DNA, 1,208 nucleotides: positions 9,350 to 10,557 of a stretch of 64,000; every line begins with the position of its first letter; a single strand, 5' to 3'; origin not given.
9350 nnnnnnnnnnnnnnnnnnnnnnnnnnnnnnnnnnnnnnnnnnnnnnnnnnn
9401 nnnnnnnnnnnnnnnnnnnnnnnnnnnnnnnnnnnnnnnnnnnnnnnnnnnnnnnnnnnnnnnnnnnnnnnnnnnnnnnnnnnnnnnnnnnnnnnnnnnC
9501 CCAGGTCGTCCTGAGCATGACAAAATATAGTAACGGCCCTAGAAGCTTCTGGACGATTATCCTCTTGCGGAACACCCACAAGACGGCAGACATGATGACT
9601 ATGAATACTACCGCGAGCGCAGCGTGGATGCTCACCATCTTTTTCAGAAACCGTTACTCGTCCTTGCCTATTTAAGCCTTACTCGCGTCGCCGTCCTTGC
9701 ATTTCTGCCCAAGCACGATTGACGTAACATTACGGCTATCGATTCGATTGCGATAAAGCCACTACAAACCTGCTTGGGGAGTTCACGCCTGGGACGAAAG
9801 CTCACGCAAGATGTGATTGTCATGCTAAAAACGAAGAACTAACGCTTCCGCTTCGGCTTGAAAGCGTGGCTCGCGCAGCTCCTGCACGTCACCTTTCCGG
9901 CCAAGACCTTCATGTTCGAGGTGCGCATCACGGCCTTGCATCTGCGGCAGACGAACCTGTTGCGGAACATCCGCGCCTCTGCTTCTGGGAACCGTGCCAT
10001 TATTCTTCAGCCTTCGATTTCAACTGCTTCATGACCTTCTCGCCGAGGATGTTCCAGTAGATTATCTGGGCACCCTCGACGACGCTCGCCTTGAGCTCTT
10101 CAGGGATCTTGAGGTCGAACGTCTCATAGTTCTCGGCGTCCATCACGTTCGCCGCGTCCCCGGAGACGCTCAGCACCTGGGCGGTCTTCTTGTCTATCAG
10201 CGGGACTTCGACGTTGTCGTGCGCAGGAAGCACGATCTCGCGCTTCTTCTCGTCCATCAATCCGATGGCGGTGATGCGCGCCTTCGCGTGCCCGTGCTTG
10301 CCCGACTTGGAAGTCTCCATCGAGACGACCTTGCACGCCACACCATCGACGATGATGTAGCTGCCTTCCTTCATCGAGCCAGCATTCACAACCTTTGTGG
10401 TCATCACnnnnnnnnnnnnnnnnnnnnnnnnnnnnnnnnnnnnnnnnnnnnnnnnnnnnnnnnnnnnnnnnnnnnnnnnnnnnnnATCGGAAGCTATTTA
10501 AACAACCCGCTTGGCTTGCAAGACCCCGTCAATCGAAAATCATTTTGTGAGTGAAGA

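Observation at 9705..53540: All family copies share one strand orientation and each abuts a gene's 3' end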

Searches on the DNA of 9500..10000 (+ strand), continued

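Call 48: search_with_rna_model(model_id=R1, sources=[L054, L055], max_evalue=10)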
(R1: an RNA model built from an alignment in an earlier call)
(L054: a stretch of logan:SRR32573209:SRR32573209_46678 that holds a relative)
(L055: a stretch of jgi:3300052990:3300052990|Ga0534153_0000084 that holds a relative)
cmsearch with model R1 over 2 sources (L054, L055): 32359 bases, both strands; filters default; matches with E-value up to 10: 0.
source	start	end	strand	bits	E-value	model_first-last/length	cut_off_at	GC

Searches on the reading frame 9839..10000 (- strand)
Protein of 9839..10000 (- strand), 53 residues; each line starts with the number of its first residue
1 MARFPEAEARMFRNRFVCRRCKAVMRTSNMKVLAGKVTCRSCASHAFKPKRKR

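Call 22: search_protein_families(library=pfam, proteins=[window:9839-10000:-])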
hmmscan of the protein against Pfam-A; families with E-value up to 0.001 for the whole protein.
window:9839-10000:- (53 aa): 0 families

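Call 68: search_protein_families(library=ncbifam, proteins=[window:9839-10000:-], max_evalue=0.1)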
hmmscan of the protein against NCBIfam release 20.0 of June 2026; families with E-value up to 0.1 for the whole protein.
window:9839-10000:- (53 aa): 2 families
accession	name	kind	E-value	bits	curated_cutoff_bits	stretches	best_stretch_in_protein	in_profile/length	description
NF003161.0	PRK04136.1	equivalog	0.00024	20.6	54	1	1-52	1-44/49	50S ribosomal protein L40e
NF041912.1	HVO_0758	equivalog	0.054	13.4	70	1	13-43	18-49/55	HVO_0758 family zinc finger protein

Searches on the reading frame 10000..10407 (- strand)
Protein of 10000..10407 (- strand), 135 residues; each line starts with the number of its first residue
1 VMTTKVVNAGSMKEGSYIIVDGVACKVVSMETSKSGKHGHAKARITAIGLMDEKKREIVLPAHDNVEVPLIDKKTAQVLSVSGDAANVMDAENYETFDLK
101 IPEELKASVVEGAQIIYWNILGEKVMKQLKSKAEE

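Call 22: search_protein_families(library=pfam, proteins=[window:10000-10407:-])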
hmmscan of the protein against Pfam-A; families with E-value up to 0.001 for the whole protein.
window:10000-10407:- (135 aa): 3 families
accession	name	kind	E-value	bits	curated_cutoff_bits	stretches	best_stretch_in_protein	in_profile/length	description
PF21485.3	IF5A-like_N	-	3.8e-18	65.5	27.1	1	4-62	3-61/63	Translation initiation factor 5A-like, N-terminal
PF01287.26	eIF-5a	-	1.7e-07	31.7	24.2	1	71-130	2-69/69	Eukaryotic elongation factor 5A hypusine, DNA-binding OB fold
PF08207.18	EFP_N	-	0.00064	20.1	23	0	9-64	2-56/58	Elongation factor P (EF-P) KOW-like domain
